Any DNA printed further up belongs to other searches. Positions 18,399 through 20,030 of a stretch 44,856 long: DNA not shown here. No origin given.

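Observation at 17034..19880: Rieske / b6-type cytochrome b complex with a membrane-anchored nonaheme cytochrome c, positioned directly downstream of the outer-membrane conduit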

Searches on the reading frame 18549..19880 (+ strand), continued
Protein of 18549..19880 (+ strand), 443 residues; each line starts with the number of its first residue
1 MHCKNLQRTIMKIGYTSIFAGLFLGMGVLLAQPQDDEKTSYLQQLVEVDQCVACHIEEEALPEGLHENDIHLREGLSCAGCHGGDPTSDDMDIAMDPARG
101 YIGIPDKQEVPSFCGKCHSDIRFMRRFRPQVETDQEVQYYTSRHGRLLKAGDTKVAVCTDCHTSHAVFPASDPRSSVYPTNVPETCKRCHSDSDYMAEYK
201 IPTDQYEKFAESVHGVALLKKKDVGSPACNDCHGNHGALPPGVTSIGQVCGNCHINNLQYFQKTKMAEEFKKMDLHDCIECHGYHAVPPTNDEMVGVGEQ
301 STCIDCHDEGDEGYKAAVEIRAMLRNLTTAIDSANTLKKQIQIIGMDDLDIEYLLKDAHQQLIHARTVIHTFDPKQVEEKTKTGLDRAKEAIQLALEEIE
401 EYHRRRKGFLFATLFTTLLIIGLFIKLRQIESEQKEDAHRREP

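Call 28: search_protein_families(library=pfam, proteins=[L049:4745-5761:+, L049:5797-8052:+, L049:11448-12704:+, L049:12608-13744:+, L049:13854-14438:+, L049:14722-15069:+, L049:15286-17274:+, L049:17267-18838:+, L005:5694-6677:+, L005:6653-8260:+], max_evalue=0.01)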
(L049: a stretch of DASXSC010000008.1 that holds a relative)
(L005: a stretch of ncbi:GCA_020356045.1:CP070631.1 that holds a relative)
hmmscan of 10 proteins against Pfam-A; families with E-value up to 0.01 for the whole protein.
L049:4745-5761:+ (338 aa): 7 families
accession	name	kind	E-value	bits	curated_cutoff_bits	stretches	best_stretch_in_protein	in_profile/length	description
PF09699.15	Paired_CXXCH_1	-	2.1e-28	98.1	20.6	2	259-297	1-38/41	Doubled CXXCH motif (Paired_CXXCH_1)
PF14522.11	Cytochrome_C7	-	6.2e-15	55.2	24.8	4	190-248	13-66/67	Cytochrome c7 and related cytochrome c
PF14537.11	Cytochrom_c3_2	-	3.3e-12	47.1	25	1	266-326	8-66/79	Cytochrome c3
PF22113.1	Mtrc-MtrF_II-IV_dom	-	3.6e-10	40.1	30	2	241-326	6-90/176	Outer membrane cytochrome MtrC/MtrF-like, domains II/IV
PF22678.1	Cytochrom_c_NrfB-like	-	1.1e-09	39.1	27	1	88-154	1-68/89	Cytochrome c-type protein NrfB-like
PF03264.19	Cytochrom_NNT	-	5.2e-07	30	24.1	2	182-234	28-83/174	NapC/NirT cytochrome c family, N-terminal region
PF13435.11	Cytochrome_C554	-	1.9e-05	26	20.8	1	111-152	40-84/84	Cytochrome c554 and c-prime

L049:5797-8052:+ (751 aa): 0 families

L049:11448-12704:+ (418 aa): 4 families
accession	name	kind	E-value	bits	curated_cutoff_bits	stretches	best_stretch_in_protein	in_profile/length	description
PF14522.11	Cytochrome_C7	-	1.8e-12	47.4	24.8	2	64-133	3-66/67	Cytochrome c7 and related cytochrome c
PF02085.21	Cytochrom_CIII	-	3.4e-08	34.2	22.9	1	318-394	22-84/101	Class III cytochrome C family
PF14537.11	Cytochrom_c3_2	-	4.5e-06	27.5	25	0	327-394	5-66/79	Cytochrome c3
PF09699.15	Paired_CXXCH_1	-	0.0097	16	20.6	0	360-392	11-36/41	Doubled CXXCH motif (Paired_CXXCH_1)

L049:12608-13744:+ (378 aa): 4 families
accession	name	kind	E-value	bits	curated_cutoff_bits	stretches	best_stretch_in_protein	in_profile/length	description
PF14522.11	Cytochrome_C7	-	3.1e-19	69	24.8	2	305-372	2-67/67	Cytochrome c7 and related cytochrome c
PF02085.21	Cytochrom_CIII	-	5.1e-11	43.2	22.9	1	303-325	20-42/101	Class III cytochrome C family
PF14537.11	Cytochrom_c3_2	-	1.3e-10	42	25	2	184-245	7-65/79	Cytochrome c3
PF09699.15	Paired_CXXCH_1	-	7.9e-06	25.9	20.6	1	238-272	7-39/41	Doubled CXXCH motif (Paired_CXXCH_1)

L049:13854-14438:+ (194 aa): 4 families
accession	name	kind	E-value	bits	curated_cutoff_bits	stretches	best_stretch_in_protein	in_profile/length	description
PF14522.11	Cytochrome_C7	-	2.7e-07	30.7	24.8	1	60-166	11-67/67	Cytochrome c7 and related cytochrome c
PF22113.1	Mtrc-MtrF_II-IV_dom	-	3.9e-05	23.7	30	1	70-168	82-166/176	Outer membrane cytochrome MtrC/MtrF-like, domains II/IV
PF02085.21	Cytochrom_CIII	-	4.6e-05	24.1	22.9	1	45-130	16-88/101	Class III cytochrome C family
PF14537.11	Cytochrom_c3_2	-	0.0062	17.4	25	0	159-193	7-37/79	Cytochrome c3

L049:14722-15069:+ (115 aa): 2 families
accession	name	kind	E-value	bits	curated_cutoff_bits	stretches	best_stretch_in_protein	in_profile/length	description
PF13442.11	Cytochrome_CBB3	-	4.7e-12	46.5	27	1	46-110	7-68/68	Cytochrome C oxidase, cbb3-type, subunit III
PF00034.26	Cytochrom_C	-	1.5e-05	26.6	21.3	1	48-113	7-89/90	Cytochrome c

L049:15286-17274:+ (662 aa): 7 families
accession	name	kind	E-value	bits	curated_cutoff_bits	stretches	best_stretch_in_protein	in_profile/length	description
PF14522.11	Cytochrome_C7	-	2.9e-15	56.3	24.8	3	175-245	11-66/67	Cytochrome c7 and related cytochrome c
PF09699.15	Paired_CXXCH_1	-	6.9e-15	54.9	20.6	2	178-219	4-40/41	Doubled CXXCH motif (Paired_CXXCH_1)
PF01292.26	Ni_hydr_CYTB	-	1.9e-13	51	30.1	1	423-595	6-164/179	Prokaryotic cytochrome b561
PF14537.11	Cytochrom_c3_2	-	3.6e-10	40.6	25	2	106-193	6-70/79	Cytochrome c3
PF02085.21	Cytochrom_CIII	-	8.5e-05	23.3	22.9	0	64-119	32-88/101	Class III cytochrome C family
PF01794.25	Ferric_reduct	-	0.0022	18.5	28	0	435-583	6-119/121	Ferric reductase like transmembrane component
PF14358.11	DUF4405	-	0.0032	18.4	26.7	1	427-483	3-64/66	Domain of unknown function (DUF4405)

L049:17267-18838:+ (523 aa): 4 families
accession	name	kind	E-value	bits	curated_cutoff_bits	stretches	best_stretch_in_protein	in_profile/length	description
PF03264.19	Cytochrom_NNT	-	1.1e-09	38.7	24.1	1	103-191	6-99/174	NapC/NirT cytochrome c family, N-terminal region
PF14522.11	Cytochrome_C7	-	4.2e-06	26.9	24.8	0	421-460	43-67/67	Cytochrome c7 and related cytochrome c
PF14537.11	Cytochrom_c3_2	-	5.6e-05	24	25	1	434-519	8-78/79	Cytochrome c3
PF13347.12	MFS_2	-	0.00013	21.1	27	1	3-129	127-249/427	MFS/sugar transport protein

L005:5694-6677:+ (327 aa): 6 families
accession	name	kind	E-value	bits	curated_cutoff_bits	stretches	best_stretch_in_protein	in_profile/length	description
PF09699.15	Paired_CXXCH_1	-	2.3e-25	88.4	20.6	3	240-277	5-38/41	Doubled CXXCH motif (Paired_CXXCH_1)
PF14522.11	Cytochrome_C7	-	1.1e-13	51.2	24.8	0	289-326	11-49/67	Cytochrome c7 and related cytochrome c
PF14537.11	Cytochrom_c3_2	-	1.7e-08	35.2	25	2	136-221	1-79/79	Cytochrome c3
PF22678.1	Cytochrom_c_NrfB-like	-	1e-06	29.5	27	1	84-157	1-74/89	Cytochrome c-type protein NrfB-like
PF02085.21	Cytochrom_CIII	-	2.5e-06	28.2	22.9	1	181-275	22-101/101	Class III cytochrome C family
PF13435.11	Cytochrome_C554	-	0.0009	20.6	20.8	0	115-148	47-83/84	Cytochrome c554 and c-prime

L005:6653-8260:+ (535 aa): 0 families

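Call 29: search_protein_families(library=pfam, proteins=[L010:1608-3128:+, L010:3277-6048:+, L010:6639-8303:+, L010:11469-11846:+, L010:12027-13550:+, L010:13519-14904:+, L010:15210-16925:+, L020:3411-3923:+, L020:3956-6427:+, L020:8784-9953:+], max_evalue=0.01)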
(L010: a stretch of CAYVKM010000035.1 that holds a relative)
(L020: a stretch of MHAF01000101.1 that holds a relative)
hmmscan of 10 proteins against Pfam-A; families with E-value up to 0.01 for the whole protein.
L010:1608-3128:+ (506 aa): 3 families
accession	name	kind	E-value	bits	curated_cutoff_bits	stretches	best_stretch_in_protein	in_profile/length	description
PF03264.19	Cytochrom_NNT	-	2.3e-10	40.9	24.1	1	106-189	10-97/174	NapC/NirT cytochrome c family, N-terminal region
PF14522.11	Cytochrome_C7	-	1.9e-07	31.2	24.8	0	429-460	43-66/67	Cytochrome c7 and related cytochrome c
PF14537.11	Cytochrom_c3_2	-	7.4e-05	23.6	25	0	433-502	5-65/79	Cytochrome c3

L010:3277-6048:+ (923 aa): 6 families
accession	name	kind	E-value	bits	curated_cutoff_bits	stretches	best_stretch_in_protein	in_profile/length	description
PF14522.11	Cytochrome_C7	-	1.2e-22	80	24.8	5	432-497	14-67/67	Cytochrome c7 and related cytochrome c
PF09699.15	Paired_CXXCH_1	-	1.1e-20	73.4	20.6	4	247-277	8-38/41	Doubled CXXCH motif (Paired_CXXCH_1)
PF14537.11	Cytochrom_c3_2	-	1.3e-19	70.9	25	4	188-276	7-79/79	Cytochrome c3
PF22113.1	Mtrc-MtrF_II-IV_dom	-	3.1e-14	53.3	30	1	63-229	6-135/176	Outer membrane cytochrome MtrC/MtrF-like, domains II/IV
PF02085.21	Cytochrom_CIII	-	5.8e-09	36.7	22.9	1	55-149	22-101/101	Class III cytochrome C family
PF01292.26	Ni_hydr_CYTB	-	9.5e-08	32.5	30.1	2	654-835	1-158/179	Prokaryotic cytochrome b561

L010:6639-8303:+ (554 aa): 1 family
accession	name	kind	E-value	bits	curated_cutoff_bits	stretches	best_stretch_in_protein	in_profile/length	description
PF10101.14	DUF2339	-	2.3e-13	50.3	33.6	2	65-437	2-376/659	Predicted membrane protein (DUF2339)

L010:11469-11846:+ (125 aa): 1 family
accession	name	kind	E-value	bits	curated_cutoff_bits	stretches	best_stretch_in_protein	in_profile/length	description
PF00072.30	Response_reg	-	3.6e-07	30.8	30.2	1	9-114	5-110/111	Response regulator receiver domain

L010:12027-13550:+ (507 aa): 4 families
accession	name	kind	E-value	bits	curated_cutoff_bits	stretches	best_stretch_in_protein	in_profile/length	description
PF02518.31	HATPase_c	-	1.3e-23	84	26.4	1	393-502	4-109/111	Histidine kinase-, DNA gyrase B-, and HSP90-like ATPase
PF00512.31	HisKA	-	3.2e-07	30.7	26.9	1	280-345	2-63/66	His Kinase A (phospho-acceptor) domain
PF00672.30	HAMP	-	4.7e-07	30.5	25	1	214-257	9-52/53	HAMP domain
PF14501.12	HATPase_c_5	-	2.9e-06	27.6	22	1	395-492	6-94/102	GHKL domain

L010:13519-14904:+ (461 aa): 15 families
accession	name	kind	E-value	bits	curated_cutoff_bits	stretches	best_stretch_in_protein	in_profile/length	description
PF00158.32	Sigma54_activat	-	6.9e-68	228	20.2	1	145-312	1-168/168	Sigma-54 interaction domain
PF00072.30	Response_reg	-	3.7e-30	104.8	30.2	1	12-122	1-110/111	Response regulator receiver domain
PF25601.1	AAA_lid_14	-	2.1e-27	95.2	27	1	317-397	1-81/87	AAA+ ATPase lid domain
PF14532.12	Sigma54_activ_2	-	1.2e-21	77.8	25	1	146-316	1-138/138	Sigma-54 interaction domain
PF07728.20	AAA_5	-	4.1e-09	37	22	1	168-287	1-123/139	AAA domain (dynein-related subfamily)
PF01078.27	Mg_chelatase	-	2.5e-08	34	20.3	1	224-286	93-157/207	Magnesium chelatase, subunit ChlI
PF02954.25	HTH_8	-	8e-08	32.3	22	1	415-455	2-42/42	Bacterial regulatory protein, Fis family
PF07724.20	AAA_2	-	1.9e-05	25.2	27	1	167-294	4-132/166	AAA domain (Cdc48 subfamily)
PF13384.12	HTH_23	-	0.00039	20.6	24.6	1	424-456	10-42/50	Homeodomain-like domain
PF13191.12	AAA_16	-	0.0008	20.4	32.6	1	145-204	2-62/167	AAA ATPase domain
PF00493.29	MCM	-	0.003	17.1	23.3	0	152-266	37-150/224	MCM P-loop domain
PF00004.35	AAA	-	0.0031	18.4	21.2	1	169-290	1-115/131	ATPase family associated with various cellular activities (AAA)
PF20720.3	nSTAND3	-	0.0039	17.3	27.2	0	155-200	6-51/155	Novel STAND NTPase 3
PF13551.12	HTH_29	-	0.0048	17.4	28.1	1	430-456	11-37/64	Winged helix-turn helix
PF06490.17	FleQ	-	0.0097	16.7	22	0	12-125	2-106/108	Flagellar regulatory protein FleQ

L010:15210-16925:+ (571 aa): 7 families
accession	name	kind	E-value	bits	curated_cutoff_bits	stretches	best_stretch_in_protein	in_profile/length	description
PF14522.11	Cytochrome_C7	-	8.5e-11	42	24.8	0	415-458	13-54/67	Cytochrome c7 and related cytochrome c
PF02335.20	Cytochrom_C552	-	6.8e-09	35.6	24.1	2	406-548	235-370/438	Cytochrome c552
PF14537.11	Cytochrom_c3_2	-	1.4e-07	32.3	25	0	263-327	23-70/79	Cytochrome c3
PF13435.11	Cytochrome_C554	-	1.4e-05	26.3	20.8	1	160-224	5-84/84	Cytochrome c554 and c-prime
PF09699.15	Paired_CXXCH_1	-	3.6e-05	23.8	20.6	1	317-333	9-25/41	Doubled CXXCH motif (Paired_CXXCH_1)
PF06832.18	BiPBP_C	-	0.00064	20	26.8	1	68-130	31-87/90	Penicillin-Binding Protein C-terminus Family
PF02085.21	Cytochrom_CIII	-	0.0049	17.6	22.9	0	214-290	28-89/101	Class III cytochrome C family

L020:3411-3923:+ (170 aa): 6 families
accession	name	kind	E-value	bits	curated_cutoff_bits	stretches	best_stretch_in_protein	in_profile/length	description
PF14522.11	Cytochrome_C7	-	4.1e-12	46.2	24.8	2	36-81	2-54/67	Cytochrome c7 and related cytochrome c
PF02085.21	Cytochrom_CIII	-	5.2e-07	30.4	22.9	1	32-91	18-67/101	Class III cytochrome C family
PF14537.11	Cytochrom_c3_2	-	5.1e-06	27.3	25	0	44-156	3-78/79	Cytochrome c3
PF22113.1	Mtrc-MtrF_II-IV_dom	-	0.00089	19.3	30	1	49-160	8-131/176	Outer membrane cytochrome MtrC/MtrF-like, domains II/IV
PF09699.15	Paired_CXXCH_1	-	0.0036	17.4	20.6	0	49-77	8-38/41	Doubled CXXCH motif (Paired_CXXCH_1)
PF00684.25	DnaJ_CXXCXGXG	-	0.0045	17.7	32.7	0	125-169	17-62/65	DnaJ central domain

L020:3956-6427:+ (823 aa): 3 families
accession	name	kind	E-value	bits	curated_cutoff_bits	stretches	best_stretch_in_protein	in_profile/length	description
PF00384.28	Molybdopterin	-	8.9e-39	133.9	24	1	104-541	1-352/353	Molybdopterin oxidoreductase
PF01568.27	Molydop_binding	-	4.9e-17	62.4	26.8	1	729-815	30-109/110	Molydopterin dinucleotide binding domain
PF04879.21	Molybdop_Fe4S4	-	1.8e-10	41.1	22.7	1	48-98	2-52/55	Molybdopterin oxidoreductase Fe4S4 domain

L020:8784-9953:+ (389 aa): 10 families
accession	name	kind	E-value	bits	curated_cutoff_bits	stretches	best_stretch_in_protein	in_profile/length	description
PF00034.26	Cytochrom_C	-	3.9e-31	108.6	21.3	3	218-294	3-86/90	Cytochrome c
PF13442.11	Cytochrome_CBB3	-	1.4e-17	64.2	27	2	217-294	4-68/68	Cytochrome C oxidase, cbb3-type, subunit III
PF02433.20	FixO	-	1.4e-07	31.7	29.6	0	307-352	51-93/219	Cytochrome C oxidase, mono-heme subunit/FixO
PF14522.11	Cytochrome_C7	-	8.3e-06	26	24.8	0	221-233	37-49/67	Cytochrome c7 and related cytochrome c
PF09699.15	Paired_CXXCH_1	-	3.5e-05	23.8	20.6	0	223-239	4-20/41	Doubled CXXCH motif (Paired_CXXCH_1)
PF14495.11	Cytochrom_C550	-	5.2e-05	23.4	27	0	201-273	12-77/136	Cytochrome c-550 domain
PF14376.11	Haem_bd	-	0.00075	19.9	27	0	204-235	19-49/133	Haem-binding domain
PF22085.1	NorB_cytochrome_c-like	-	0.001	19.9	29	0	120-151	17-48/181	Nitric oxide reductase subunit B, cytochrome c-like domain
PF22113.1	Mtrc-MtrF_II-IV_dom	-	0.0018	18.2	30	0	128-248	26-104/176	Outer membrane cytochrome MtrC/MtrF-like, domains II/IV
PF14537.11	Cytochrom_c3_2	-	0.0053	17.6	25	0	220-235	21-36/79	Cytochrome c3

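Call 45: predict_structure(alignment_id=A1)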
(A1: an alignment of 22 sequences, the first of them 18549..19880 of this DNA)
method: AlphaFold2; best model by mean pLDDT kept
length: 443 residues; sequences in the alignment: 22
mean_pLDDT: 68.3   pTM: 0.48
mean pLDDT of the five models: 68.3, 64.8, 62.6, 57.5, 55.3
residues with pLDDT >= 90: 51; 70-90: 168; 50-70: 128; < 50: 96
segments of 3 or more residues with pLDDT < 50: 27-54, 57-65, 71-81, 119-133, 164-168, 245-256, 276-278, 283-290
pLDDT, mean of each block of 10 residues (from residue 1): 71 79 56 36 37 47 46 43 59 67 69 58 42 58 81 80 53 65 84 87 81 66 63 59 46 48 60 54 43 65 71 85 90 89 79 79 74 85 95 94 86 92 95 88 64
secondary structure, 60 per line:
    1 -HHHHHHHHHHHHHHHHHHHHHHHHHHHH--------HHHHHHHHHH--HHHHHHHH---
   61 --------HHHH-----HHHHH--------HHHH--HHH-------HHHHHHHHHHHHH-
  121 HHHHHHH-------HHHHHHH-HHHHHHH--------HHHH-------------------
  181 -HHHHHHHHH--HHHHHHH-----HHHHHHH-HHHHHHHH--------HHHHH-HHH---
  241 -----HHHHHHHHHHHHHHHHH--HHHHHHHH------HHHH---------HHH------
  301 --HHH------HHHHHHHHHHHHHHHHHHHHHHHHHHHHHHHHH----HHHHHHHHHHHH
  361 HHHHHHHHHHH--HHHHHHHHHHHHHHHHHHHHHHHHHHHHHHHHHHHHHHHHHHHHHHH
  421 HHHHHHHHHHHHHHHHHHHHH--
elements in order: H2-29 H38-47 H50-57 H69-72 H78-82 H91-94 H107-119 H121-127 H135-141 H143-149 H158-161 H182-190 H193-199 H205-211 H213-220 H229-233 H246-262 H265-272 H279-282 H312-344 H349-371 H374-441

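Call 49: fold_search(model_id=the predicted structure, library=pdb)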
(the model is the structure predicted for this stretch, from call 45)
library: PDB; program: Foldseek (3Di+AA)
matches with E <= 10: 104; with E <= 0.001: 0
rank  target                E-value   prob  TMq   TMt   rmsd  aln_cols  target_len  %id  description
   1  8rv0                  8.9e-02  0.89  0.16  0.15   8.5       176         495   15  Crystal structure of octaheme nitrite reductase from Trichlorobacter ammonificans in complex with nitrite (released 2024-03-27)
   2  2ot4_A                1.2e-01  0.99  0.19  0.17   8.5       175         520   16  Structure of a hexameric multiheme c nitrite reductase from the extremophile bacterium Thiolkalivibrio nitratireducens (released 2008-04-08)
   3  4n4j                  1.2e-01  0.44  0.18  0.16  20.9       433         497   12  Kuenenia stuttgartiensis hydroxylamine oxidoreductase (released 2013-12-11)
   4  3mmo_A                1.4e-01  0.99  0.19  0.17   8.7       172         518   16  Structure of the Thioalkalivibrio nitratireducens cytochrome c nitrite reductase in complex with cyanide (released 2010-09-29)
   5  3ttb_A                1.8e-01  1.00  0.22  0.19   7.5       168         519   16  Structure of the Thioalkalivibrio paradoxus cytochrome c nitrite reductase in complex with sulfite (released 2011-10-05)
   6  4n4m                  1.8e-01  0.35  0.18  0.16  20.7       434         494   12  Kuenenia stuttgartiensis hydroxylamine oxidoreductase soaked in phenyl hydrazine (released 2013-12-11)
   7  3f29_B                1.9e-01  0.99  0.19  0.17   8.6       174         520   16  Structure of the Thioalkalivibrio nitratireducens cytochrome c nitrite reductase in complex with sulfite (released 2008-12-09)
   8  3sxq_B                2.6e-01  1.00  0.22  0.19   7.6       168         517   16  Structure of a hexameric multiheme c nitrite reductase from the extremophile bacterium Thiolkalivibrio paradoxus (released 2012-09-26)
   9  4rkm_G                1.5e+00  0.16  0.18  0.13  19.5       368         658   11  Wolinella succinogenes octaheme sulfite reductase MccA, form I (released 2015-02-04)
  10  7uni_C                2.3e+00  0.28  0.18  0.32  19.6       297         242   10  De novo designed chlorophyll dimer protein with Zn pheophorbide a methyl ester, SP2-ZnPPaM (released 2023-04-19)
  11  9e2j_F                2.5e+00  0.06  0.10  0.14  22.3       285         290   12  Variediene synthase with five cyclases (released 2025-05-21)
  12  9min_I                2.7e+00  0.57  0.13  0.41  16.5       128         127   15  Structure of a designed minibinder to NYESO1-A*02:01 (released 2025-08-06)
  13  4r5k_A                2.8e+00  0.33  0.14  0.25   8.3       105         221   12  Crystal structure of the DnaK C-terminus (Dnak-SBD-B) (released 2014-09-10)
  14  7w7z                  2.9e+00  0.21  0.14  0.35  15.9       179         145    9  Crystal Structure of human Focal Adhesion Targeting (FAT) domain of the Focal Adhesion Kinase (released 2022-12-21)
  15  7sqc_O1               3.2e+00  0.23  0.11  0.08  18.7       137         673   17  Ciliary C1 central pair apparatus isolated from Chlamydomonas reinhardtii (released 2022-04-13)
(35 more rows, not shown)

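Call 58: search_solved_structures(query=A3, max_evalue=1)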
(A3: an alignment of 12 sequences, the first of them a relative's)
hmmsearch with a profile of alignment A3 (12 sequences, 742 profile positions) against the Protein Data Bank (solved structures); distinct sequences matched with E-value up to 1: 0.
